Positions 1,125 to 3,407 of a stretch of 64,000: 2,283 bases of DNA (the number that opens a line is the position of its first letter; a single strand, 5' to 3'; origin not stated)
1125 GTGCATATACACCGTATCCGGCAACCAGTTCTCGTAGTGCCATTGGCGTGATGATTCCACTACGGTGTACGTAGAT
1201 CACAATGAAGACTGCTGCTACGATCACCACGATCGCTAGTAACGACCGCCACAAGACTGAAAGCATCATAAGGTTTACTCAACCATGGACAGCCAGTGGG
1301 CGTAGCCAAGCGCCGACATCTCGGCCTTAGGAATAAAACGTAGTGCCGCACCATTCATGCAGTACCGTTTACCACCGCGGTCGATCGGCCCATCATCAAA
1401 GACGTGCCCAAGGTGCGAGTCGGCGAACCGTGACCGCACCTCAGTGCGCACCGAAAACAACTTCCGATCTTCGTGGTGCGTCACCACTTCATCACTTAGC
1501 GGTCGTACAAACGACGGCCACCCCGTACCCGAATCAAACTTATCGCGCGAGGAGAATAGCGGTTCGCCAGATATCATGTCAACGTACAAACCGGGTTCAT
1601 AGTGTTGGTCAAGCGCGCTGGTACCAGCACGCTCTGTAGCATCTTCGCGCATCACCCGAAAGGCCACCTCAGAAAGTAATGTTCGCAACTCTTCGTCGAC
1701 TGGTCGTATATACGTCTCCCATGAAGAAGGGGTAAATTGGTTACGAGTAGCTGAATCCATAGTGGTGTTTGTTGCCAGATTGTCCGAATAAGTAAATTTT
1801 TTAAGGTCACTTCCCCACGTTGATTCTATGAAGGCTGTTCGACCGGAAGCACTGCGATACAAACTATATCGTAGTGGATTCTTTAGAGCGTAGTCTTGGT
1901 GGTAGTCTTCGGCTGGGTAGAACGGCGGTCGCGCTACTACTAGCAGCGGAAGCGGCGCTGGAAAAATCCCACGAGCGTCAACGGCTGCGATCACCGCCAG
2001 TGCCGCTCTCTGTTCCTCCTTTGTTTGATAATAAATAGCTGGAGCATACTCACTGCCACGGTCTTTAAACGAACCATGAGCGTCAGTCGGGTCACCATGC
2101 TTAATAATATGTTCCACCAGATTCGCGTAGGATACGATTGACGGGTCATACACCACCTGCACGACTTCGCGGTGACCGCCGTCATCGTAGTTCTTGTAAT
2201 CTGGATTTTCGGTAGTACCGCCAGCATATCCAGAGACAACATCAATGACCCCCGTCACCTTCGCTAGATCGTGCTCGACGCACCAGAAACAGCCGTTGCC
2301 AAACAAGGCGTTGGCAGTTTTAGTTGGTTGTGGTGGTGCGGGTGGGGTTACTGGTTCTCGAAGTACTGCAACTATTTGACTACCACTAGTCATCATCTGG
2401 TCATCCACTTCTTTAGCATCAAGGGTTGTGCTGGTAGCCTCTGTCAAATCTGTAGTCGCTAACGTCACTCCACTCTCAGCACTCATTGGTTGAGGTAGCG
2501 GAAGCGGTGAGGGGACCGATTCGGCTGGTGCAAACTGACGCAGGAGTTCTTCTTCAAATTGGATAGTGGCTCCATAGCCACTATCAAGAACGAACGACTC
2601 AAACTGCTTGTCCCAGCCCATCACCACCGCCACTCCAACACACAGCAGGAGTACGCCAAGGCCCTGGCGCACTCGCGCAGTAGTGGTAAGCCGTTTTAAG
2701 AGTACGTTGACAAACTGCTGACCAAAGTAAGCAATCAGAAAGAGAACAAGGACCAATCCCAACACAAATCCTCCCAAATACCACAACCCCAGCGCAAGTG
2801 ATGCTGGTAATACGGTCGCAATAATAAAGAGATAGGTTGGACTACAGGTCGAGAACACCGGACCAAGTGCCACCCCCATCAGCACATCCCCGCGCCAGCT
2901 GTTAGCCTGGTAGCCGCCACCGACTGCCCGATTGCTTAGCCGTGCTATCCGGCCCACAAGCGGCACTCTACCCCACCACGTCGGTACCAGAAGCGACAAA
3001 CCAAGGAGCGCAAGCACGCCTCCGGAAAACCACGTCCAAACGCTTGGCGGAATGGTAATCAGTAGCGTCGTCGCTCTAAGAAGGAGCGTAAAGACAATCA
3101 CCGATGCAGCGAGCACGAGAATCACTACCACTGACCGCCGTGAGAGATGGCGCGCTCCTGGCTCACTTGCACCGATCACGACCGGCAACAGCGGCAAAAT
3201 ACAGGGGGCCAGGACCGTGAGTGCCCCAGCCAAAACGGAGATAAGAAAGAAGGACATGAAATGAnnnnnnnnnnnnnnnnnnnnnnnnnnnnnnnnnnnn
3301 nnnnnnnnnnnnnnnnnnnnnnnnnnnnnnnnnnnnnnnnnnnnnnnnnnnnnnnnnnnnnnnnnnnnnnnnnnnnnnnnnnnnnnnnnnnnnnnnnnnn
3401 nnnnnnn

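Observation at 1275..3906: Extracytoplasmic Msr module 1: Met-rich thioredoxin plus a single-polypeptide CcdA-MsrA-MsrB fusion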

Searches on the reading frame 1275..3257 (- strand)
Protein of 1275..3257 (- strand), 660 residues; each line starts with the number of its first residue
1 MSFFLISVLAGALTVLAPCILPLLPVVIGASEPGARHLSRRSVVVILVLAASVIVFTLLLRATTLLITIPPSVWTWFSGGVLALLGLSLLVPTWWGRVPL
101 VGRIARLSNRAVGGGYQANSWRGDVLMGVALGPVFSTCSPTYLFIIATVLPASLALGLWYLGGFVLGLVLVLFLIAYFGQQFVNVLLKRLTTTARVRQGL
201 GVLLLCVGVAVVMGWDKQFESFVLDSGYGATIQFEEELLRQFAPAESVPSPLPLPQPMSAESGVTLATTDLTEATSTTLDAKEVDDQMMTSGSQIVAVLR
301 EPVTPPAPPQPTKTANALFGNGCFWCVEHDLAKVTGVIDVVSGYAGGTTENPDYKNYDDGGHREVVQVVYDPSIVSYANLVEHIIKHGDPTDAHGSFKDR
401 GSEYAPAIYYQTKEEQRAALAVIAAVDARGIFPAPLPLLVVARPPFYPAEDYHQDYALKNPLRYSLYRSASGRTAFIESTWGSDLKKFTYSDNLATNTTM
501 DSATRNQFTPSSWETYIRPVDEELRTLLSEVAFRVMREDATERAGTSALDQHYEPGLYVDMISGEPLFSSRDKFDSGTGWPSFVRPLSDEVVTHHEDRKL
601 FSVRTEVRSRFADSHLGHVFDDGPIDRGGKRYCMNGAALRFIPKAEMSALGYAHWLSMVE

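Call 3: search_protein_families(library=pfam, proteins=[window:1275-3257:-], max_evalue=0.01)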
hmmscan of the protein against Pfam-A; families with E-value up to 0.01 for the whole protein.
window:1275-3257:- (660 aa): 2 families
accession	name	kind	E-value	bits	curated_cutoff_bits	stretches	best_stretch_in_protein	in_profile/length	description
PF01625.27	PMSR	-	6.2e-46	156.9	23.7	1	317-464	2-151/153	Peptide methionine sulfoxide reductase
PF01641.26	SelR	-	7.4e-42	142.4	24.9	1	528-643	1-116/116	SelR domain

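Call 4: search_protein_families(library=ncbifam, proteins=[window:1275-3257:-], max_evalue=0.01)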
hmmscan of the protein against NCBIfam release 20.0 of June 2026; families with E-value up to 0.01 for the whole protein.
window:1275-3257:- (660 aa): 7 families
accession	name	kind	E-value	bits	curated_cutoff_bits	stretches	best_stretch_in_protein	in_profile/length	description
NF010625.0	PRK14018.1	equivalog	7.2e-88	295.3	522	1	319-659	203-520/521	bifunctional peptide-methionine (S)-S-oxide reductase MsrA/peptide-methionine (R)-S-oxide reductase MsrB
NF004042.0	PRK05550.1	equivalog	1.7e-76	257.2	330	2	312-463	132-282/293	bifunctional methionine sulfoxide reductase B/A protein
TIGR00357.1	TIGR00357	equivalog_domain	2.5e-52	176.5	113.05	1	520-652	3-134/134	peptide-methionine (R)-S-oxide reductase MsrB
TIGR00401.1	msrA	equivalog_domain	5.8e-38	130.7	108.1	1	317-464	3-152/153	peptide-methionine (S)-S-oxide reductase MsrA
NF004036.0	PRK05508.1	equivalog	4.7e-17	61.9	179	1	529-645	7-120/121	methionine-R-sulfoxide reductase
NF004038.0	PRK05528.1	equivalog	6e-12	45.9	200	1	319-429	6-113/157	peptide-methionine (S)-S-oxide reductase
NF041383.1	Trx_VPGUxxT_two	exception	5.2e-07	29.6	275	1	310-387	141-203/287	VPGUxxT family thioredoxin-like (seleno)protein, type 2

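Call 13: find_homologous_proteins(query=window:1275-3257:-, max_evalue=0.00001)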
Query window:1275-3257:- (660 aa): 1618 proteins with E <= 0.00001 among 8000 candidates; the best 120 are listed.
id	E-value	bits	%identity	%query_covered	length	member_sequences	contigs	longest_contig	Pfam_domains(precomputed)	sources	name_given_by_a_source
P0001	0.0e+0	1503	100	100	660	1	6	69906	PF01625.29,PF01641.27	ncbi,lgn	-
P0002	0.0e+0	1117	74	100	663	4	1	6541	PF01625.29,PF01641.27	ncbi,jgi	jgi:peptide methionine sulfoxide reductase msrA/msrB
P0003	0.0e+0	1075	73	100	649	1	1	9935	PF01625.29,PF01641.27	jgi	jgi:peptide methionine sulfoxide reductase msrA/msrB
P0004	5.0e-277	939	65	100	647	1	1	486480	PF01625.29,PF01641.27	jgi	jgi:peptide methionine sulfoxide reductase msrA/msrB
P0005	9.7e-277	938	65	100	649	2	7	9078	PF01625.29,PF01641.27,PF13386.13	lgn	-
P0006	5.9e-264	896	62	100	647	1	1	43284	PF01625.29,PF01641.27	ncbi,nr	ncbi:peptide-methionine (R)-S-oxide reductase MsrB [Patescibacteria group bacterium]|nr:peptide-meth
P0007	5.4e-255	866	61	100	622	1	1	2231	PF01625.29,PF01641.27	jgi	jgi:peptide methionine sulfoxide reductase msrA/msrB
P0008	1.3e-254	865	61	100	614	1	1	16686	PF01625.29,PF01641.27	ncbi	-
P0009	1.4e-253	861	61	100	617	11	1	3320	PF01625.29,PF01641.27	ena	-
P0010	1.5e-253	861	61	100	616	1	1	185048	PF01625.29,PF01641.27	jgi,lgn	jgi:peptide methionine sulfoxide reductase msrA/msrB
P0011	2.4e-249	847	60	100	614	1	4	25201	PF01625.29,PF01641.27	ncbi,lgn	-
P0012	1.1e-248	845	60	100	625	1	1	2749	PF01625.29,PF01641.27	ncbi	-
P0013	1.6e-243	828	59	100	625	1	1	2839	PF01625.29,PF01641.27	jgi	jgi:peptide methionine sulfoxide reductase msrA/msrB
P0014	3.1e-224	764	54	100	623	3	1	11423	PF01625.29,PF01641.27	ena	-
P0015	5.8e-221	754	56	99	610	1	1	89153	PF01625.29,PF02683.23,PF01641.27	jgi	jgi:peptide methionine sulfoxide reductase msrA/msrB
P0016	1.9e-218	745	53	100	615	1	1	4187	PF01625.29,PF01641.27,PF13386.13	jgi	jgi:peptide methionine sulfoxide reductase msrA/msrB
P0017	2.9e-212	725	54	98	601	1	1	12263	PF01625.29,PF01641.27,PF13386.13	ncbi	-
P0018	3.8e-210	718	54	99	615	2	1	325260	PF01625.29,PF01641.27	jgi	jgi:peptide methionine sulfoxide reductase msrA/msrB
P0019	8.4e-208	710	52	100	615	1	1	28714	PF01625.29,PF01641.27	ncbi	-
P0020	1.4e-207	709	55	93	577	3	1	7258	PF01625.29,PF01641.27,PF13386.13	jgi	jgi:peptide methionine sulfoxide reductase msrA/msrB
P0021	3.3e-171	589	44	100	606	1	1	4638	PF01625.29,PF02683.23,PF01641.27,PF13386.13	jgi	jgi:peptide methionine sulfoxide reductase msrA/msrB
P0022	3.4e-171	589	62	37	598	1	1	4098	PF01625.29,PF02683.23,PF01641.27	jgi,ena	-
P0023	5.3e-171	588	46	100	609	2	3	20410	PF01625.29,PF02683.23,PF01641.27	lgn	-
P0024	1.5e-170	587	66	60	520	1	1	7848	PF01625.29,PF10517.15,PF01641.27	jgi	jgi:peptide methionine sulfoxide reductase msrA/msrB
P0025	4.9e-170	585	61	37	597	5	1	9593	PF01625.29,PF02683.23,PF01641.27,PF13386.13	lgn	-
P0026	7.8e-170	585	60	38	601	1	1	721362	PF01625.29,PF01641.27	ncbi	ncbi:MAG: peptide-methionine (S)-S-oxide reductase MsrA [Patescibacteria group bacterium UBA2163]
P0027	2.7e-169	583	68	55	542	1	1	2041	PF01625.29,PF10517.15,PF01641.27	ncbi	-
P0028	6.8e-169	581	46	100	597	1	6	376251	PF01625.29,PF02683.23,PF01641.27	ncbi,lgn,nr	ncbi:peptide-methionine (S)-S-oxide reductase MsrA [Patescibacteria group bacterium]|nr:peptide-meth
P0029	9.2e-169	581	70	53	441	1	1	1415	PF01625.29,PF01641.27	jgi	jgi:peptide methionine sulfoxide reductase msrA/msrB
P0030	1.0e-168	581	66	60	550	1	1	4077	PF01625.29,PF10517.15,PF01641.27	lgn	-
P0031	1.5e-168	580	67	58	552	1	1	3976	PF01625.29,PF10517.15,PF01641.27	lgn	-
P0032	1.9e-168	580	45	100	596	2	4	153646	PF01625.29,PF02683.23,PF01641.27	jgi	-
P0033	2.5e-168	580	44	100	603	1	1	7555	PF01625.29,PF02683.23,PF01641.27,PF13386.13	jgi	jgi:peptide methionine sulfoxide reductase msrA/msrB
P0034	2.8e-168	579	45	100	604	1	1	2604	PF01625.29,PF02683.23,PF01641.27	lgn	-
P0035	3.0e-168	579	44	100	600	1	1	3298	PF01625.29,PF02683.23,PF01641.27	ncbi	-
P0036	5.2e-168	579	43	100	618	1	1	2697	PF01625.29,PF02683.23,PF01641.27,PF13386.13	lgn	-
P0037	5.6e-168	578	40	58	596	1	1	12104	PF01625.29,PF02683.23,PF01641.27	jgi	jgi:peptide methionine sulfoxide reductase msrA/msrB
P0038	1.0e-167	578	61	37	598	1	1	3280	PF01625.29,PF02683.23,PF01641.27,PF13386.13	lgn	-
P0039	1.2e-167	577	45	100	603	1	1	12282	PF01625.29,PF02683.23,PF01641.27,PF13386.13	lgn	-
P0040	1.3e-167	577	44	100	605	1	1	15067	PF01625.29,PF02683.23,PF01641.27,PF13386.13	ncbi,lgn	ncbi:MAG: peptide-methionine (S)-S-oxide reductase MsrA [Candidatus Paceibacterota bacterium]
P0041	1.6e-167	577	61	37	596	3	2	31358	PF01625.29,PF02683.23,PF01641.27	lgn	-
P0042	2.8e-167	576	45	100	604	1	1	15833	PF01625.29,PF02683.23,PF01641.27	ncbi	-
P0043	3.3e-167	576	45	100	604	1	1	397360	PF01625.29,PF02683.23,PF01641.27,PF13386.13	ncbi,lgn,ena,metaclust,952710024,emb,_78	metaclust:\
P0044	3.7e-167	576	45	100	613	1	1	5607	PF01625.29,PF02683.23,PF01641.27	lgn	-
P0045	3.7e-167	576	59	37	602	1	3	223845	PF01625.29,PF01641.27,PF13386.13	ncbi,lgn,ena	ncbi:MAG: peptide-methionine (S)-S-oxide reductase MsrA [Patescibacteria group bacterium]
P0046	4.3e-167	576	44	100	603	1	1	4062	PF01625.29,PF02683.23,PF01641.27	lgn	-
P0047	6.9e-167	575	45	100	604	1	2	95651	PF01625.29,PF02683.23,PF01641.27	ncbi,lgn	-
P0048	6.9e-167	575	43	100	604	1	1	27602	PF01625.29,PF02683.23,PF01641.27,PF13386.13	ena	-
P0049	7.8e-167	575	43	100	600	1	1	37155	PF01625.29,PF02683.23,PF01641.27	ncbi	-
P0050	1.1e-166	574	43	100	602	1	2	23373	PF01625.29,PF02683.23,PF01641.27,PF13386.13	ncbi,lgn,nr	ncbi:MAG: peptide-methionine (S)-S-oxide reductase MsrA [bacterium]|nr:peptide-methionine (S)-S-oxid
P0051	1.2e-166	574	60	38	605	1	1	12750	PF01625.29,PF02683.23,PF01641.27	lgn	-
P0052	1.4e-166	574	44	100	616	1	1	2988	PF01625.29,PF02683.23,PF01641.27,PF13386.13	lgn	-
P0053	1.4e-166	574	56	43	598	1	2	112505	PF01625.29,PF01641.27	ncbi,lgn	-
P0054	1.9e-166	573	60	37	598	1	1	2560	PF01625.29,PF02683.23,PF01641.27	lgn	-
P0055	2.7e-166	573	40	51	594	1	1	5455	PF01625.29,PF02683.23,PF01641.27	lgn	-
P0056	3.2e-166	573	43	100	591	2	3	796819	PF01625.29,PF02683.23,PF01641.27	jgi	jgi:peptide methionine sulfoxide reductase msrA/msrB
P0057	3.2e-166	573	58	38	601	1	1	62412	PF01625.29,PF02683.23,PF01641.27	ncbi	-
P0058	3.6e-166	572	59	37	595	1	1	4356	PF01625.29,PF02683.23,PF01641.27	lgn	-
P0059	3.7e-166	572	44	100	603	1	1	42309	PF01625.29,PF02683.23,PF01641.27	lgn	-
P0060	5.2e-166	572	61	37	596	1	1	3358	PF01625.29,PF01641.27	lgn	-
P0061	5.5e-166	572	44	100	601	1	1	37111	PF01625.29,PF02683.23,PF01641.27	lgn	-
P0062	6.6e-166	572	62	37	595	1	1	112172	PF01625.29,PF02683.23,PF01641.27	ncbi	-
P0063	8.7e-166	571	44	100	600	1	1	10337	PF01625.29,PF02683.23,PF01641.27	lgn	-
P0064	1.1e-165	571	59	37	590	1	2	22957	PF01625.29,PF02683.23,PF01641.27,PF13386.13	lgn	-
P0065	1.7e-165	570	40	51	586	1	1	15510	PF01625.29,PF02683.23,PF01641.27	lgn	-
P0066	1.9e-165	570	43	100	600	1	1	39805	PF01625.29,PF02683.23,PF01641.27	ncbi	-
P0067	2.0e-165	570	61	38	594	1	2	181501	PF01625.29,PF02683.23,PF01641.27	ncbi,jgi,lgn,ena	jgi:peptide methionine sulfoxide reductase msrA/msrB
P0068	2.3e-165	570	44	100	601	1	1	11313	PF01625.29,PF02683.23,PF01641.27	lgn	-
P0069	2.6e-165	570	44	100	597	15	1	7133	PF01625.29,PF02683.23,PF01641.27,PF13386.13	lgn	-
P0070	2.9e-165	569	44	100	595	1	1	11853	PF01625.29,PF02683.23,PF01641.27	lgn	-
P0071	3.2e-165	569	44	100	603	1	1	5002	PF01625.29,PF02683.23,PF01641.27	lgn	-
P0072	3.8e-165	569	44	100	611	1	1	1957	PF01625.29,PF01641.27,PF13386.13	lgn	-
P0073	4.2e-165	569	59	37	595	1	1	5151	PF01625.29,PF01641.27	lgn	-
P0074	5.9e-165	568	44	100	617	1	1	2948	PF01625.29,PF02683.23,PF01641.27,PF13386.13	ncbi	-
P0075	6.1e-165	568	44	100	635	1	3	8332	PF01625.29,PF01641.27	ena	-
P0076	7.0e-165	568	43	100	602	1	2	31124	PF01625.29,PF02683.23,PF01641.27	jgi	jgi:peptide methionine sulfoxide reductase msrA/msrB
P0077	7.3e-165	568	58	38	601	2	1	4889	PF01625.29,PF02683.23,PF01641.27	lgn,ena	-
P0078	1.1e-164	568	58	37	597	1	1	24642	PF01625.29,PF02683.23,PF01641.27,PF13386.13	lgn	-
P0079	1.1e-164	568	43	100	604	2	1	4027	PF01625.29,PF02683.23,PF01641.27,PF13386.13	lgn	-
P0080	1.2e-164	567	44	100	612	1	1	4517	PF01625.29,PF02683.23,PF01641.27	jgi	jgi:peptide methionine sulfoxide reductase msrA/msrB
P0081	1.5e-164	567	40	55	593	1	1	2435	PF01625.29,PF01641.27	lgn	-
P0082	1.6e-164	567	42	97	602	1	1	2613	PF01625.29,PF02683.23,PF01641.27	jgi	-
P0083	1.6e-164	567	60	38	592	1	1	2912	PF01625.29,PF02683.23,PF01641.27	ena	-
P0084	1.6e-164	567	43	100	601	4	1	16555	PF01625.29,PF02683.23,PF01641.27,PF13386.13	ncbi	-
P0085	1.8e-164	567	44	100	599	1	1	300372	PF01625.29,PF02683.23,PF01641.27,PF13386.13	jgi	-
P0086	1.9e-164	567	43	100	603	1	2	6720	PF01625.29,PF01641.27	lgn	-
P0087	2.0e-164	567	45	100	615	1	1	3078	PF01625.29,PF01641.27,PF13386.13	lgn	-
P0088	2.2e-164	567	59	37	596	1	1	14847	PF01625.29,PF02683.23,PF01641.27,PF13386.13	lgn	-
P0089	2.6e-164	566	43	100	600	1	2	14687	PF01625.29,PF02683.23,PF01641.27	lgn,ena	-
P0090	2.7e-164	566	44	100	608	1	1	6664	PF01625.29,PF02683.23,PF01641.27,PF13386.13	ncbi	-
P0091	2.8e-164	566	43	100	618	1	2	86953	PF01625.29,PF02683.23,PF01641.27,PF13386.13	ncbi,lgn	-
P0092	3.0e-164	566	44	100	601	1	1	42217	PF01625.29,PF02683.23,PF01641.27,PF13386.13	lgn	-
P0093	3.2e-164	566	43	100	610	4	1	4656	PF01625.29,PF02683.23,PF01641.27,PF13386.13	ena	-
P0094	4.9e-164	565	43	100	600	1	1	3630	PF01625.29,PF02683.23,PF01641.27,PF13386.13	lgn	-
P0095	5.1e-164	565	44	100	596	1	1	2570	PF01625.29,PF02683.23,PF01641.27,PF13386.13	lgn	-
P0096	6.0e-164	565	43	100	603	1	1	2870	PF01625.29,PF02683.23,PF01641.27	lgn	-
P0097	6.8e-164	565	45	98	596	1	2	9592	PF01625.29,PF01641.27,PF13386.13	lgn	-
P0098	7.0e-164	565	43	100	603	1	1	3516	PF01625.29,PF02683.23,PF01641.27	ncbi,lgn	-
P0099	7.5e-164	565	58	38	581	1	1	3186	PF01625.29,PF02683.23,PF01641.27,PF13386.13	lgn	-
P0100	1.5e-163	564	43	97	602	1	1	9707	PF01625.29,PF02683.23,PF01641.27,PF13386.13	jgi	-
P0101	1.6e-163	564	43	100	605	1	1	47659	PF01625.29,PF02683.23,PF01641.27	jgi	jgi:peptide methionine sulfoxide reductase msrA/msrB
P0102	1.6e-163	564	42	100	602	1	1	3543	PF01625.29,PF02683.23,PF01641.27,PF13386.13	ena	-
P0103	1.7e-163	564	57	37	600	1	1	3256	PF01625.29,PF02683.23,PF01641.27,PF13386.13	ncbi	-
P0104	2.4e-163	563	43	100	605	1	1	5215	PF01625.29,PF02683.23,PF01641.27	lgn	-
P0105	2.7e-163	563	43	100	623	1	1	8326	PF01625.29,PF02683.23,PF01641.27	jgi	-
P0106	3.0e-163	563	43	100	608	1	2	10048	PF01625.29,PF02683.23,PF01641.27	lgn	-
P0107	3.1e-163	563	43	100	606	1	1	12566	PF01625.29,PF02683.23,PF01641.27,PF13386.13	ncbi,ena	-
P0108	3.6e-163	563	44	100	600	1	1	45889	PF01625.29,PF02683.23,PF01641.27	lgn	-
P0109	4.0e-163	562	61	37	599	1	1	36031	PF01625.29,PF01641.27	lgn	-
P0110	4.4e-163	562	43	100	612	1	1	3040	PF01625.29,PF02683.23,PF01641.27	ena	-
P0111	5.2e-163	562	43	100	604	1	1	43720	PF01625.29,PF02683.23,PF01641.27,PF13386.13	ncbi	-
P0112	5.3e-163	562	43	100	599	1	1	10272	PF01625.29,PF02683.23,PF01641.27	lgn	-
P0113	6.4e-163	562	43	100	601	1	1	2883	PF01625.29,PF02683.23,PF01641.27,PF13386.13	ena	-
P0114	7.5e-163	561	43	100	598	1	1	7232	PF01625.29,PF02683.23,PF01641.27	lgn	-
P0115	8.3e-163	561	42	100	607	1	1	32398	PF01625.29,PF02683.23,PF01641.27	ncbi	-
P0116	8.5e-163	561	44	100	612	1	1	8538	PF01625.29,PF02683.23,PF01641.27,PF13386.13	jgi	-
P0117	1.0e-162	561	43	100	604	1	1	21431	PF01625.29,PF02683.23,PF01641.27,PF13386.13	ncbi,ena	-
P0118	1.3e-162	561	38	57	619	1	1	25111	PF01625.29,PF02683.23,PF01641.27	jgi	jgi:peptide methionine sulfoxide reductase msrA/msrB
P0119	1.3e-162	561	43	100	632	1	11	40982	PF01625.29,PF01641.27,PF13386.13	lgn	-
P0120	1.3e-162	561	43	100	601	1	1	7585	PF01625.29,PF01641.27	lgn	-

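Call 42: predict_structure(alignment_id=A1)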
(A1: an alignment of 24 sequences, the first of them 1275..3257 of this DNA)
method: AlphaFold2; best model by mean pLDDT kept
length: 660 residues; sequences in the alignment: 24
mean_pLDDT: 67.7   pTM: 0.38
mean pLDDT of the five models: 67.7, 67.6, 66.7, 64.6, 60.4
residues with pLDDT >= 90: 55; 70-90: 308; 50-70: 150; < 50: 147
segments of 3 or more residues with pLDDT < 50: 64-69, 108-117, 144-151, 190-192, 219-312, 493-507, 600-602
pLDDT, mean of each block of 10 residues (from residue 1): 78 72 60 64 83 77 49 59 67 63 47 49 71 63 47 69 88 79 58 58 70 57 36 39 33 33 34 37 36 31 30 78 82 82 86 82 90 88 85 76 87 92 89 85 89 73 71 80 79 41 42 70 68 78 70 87 86 66 78 70 72 84 72 84 87 84
secondary structure, 60 per line:
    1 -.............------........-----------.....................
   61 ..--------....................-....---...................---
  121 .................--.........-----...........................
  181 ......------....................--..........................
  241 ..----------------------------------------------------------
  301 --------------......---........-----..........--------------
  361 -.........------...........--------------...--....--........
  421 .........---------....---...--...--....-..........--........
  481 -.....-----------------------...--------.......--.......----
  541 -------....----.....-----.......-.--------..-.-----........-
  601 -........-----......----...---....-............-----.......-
elements in order (helices of 4 or more, strands of 3 or more residues): H2-14 H21-28 H40-62 H71-90 H92-95 H99-117 H121-137 H140-148 H154-186 H193-212 H215-242 E315-320 H324-331 E337-346 E362-370 H377-387 E407-410 H413-429 E439-442 E446-448 H456-459 H461-470 H473-480 H482-486 H521-527 H530-536 H548-551 E556-560 E566-569 E592-599 E602-609 E615-620 E631-634 E639-643 H644-647 H653-659

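Call 57: find_encoding_contigs(protein=window:1275-3257:-, flank=3000, max_places=3)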
Protein window:1275-3257:- (660 aa): 6 contigs read that carry it; 3 places shown.
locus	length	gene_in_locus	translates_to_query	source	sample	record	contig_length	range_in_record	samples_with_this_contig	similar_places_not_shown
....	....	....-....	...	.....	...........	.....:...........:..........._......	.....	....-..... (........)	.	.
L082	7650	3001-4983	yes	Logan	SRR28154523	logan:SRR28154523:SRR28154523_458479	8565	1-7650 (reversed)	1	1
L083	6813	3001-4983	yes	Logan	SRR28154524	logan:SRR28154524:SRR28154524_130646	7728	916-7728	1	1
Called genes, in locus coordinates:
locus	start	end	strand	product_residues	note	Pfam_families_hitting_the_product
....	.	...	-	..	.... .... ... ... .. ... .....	-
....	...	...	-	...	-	-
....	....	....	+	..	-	-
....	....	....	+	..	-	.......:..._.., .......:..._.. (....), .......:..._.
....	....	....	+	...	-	-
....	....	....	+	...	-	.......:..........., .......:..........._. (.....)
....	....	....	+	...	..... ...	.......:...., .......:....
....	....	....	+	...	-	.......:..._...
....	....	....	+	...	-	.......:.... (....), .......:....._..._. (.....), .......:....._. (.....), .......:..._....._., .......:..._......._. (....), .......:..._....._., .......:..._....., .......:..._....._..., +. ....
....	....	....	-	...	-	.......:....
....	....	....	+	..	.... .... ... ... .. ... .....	-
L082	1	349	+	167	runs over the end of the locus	-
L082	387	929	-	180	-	-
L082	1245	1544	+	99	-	-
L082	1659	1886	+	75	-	PF12844:HTH_19, PF01381:HTH_3, PF13560:HTH_31 (weak)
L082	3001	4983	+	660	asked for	PF01625:PMSR, PF01641:SelR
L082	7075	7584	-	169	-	PF01625:PMSR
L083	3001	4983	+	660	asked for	PF01625:PMSR, PF01641:SelR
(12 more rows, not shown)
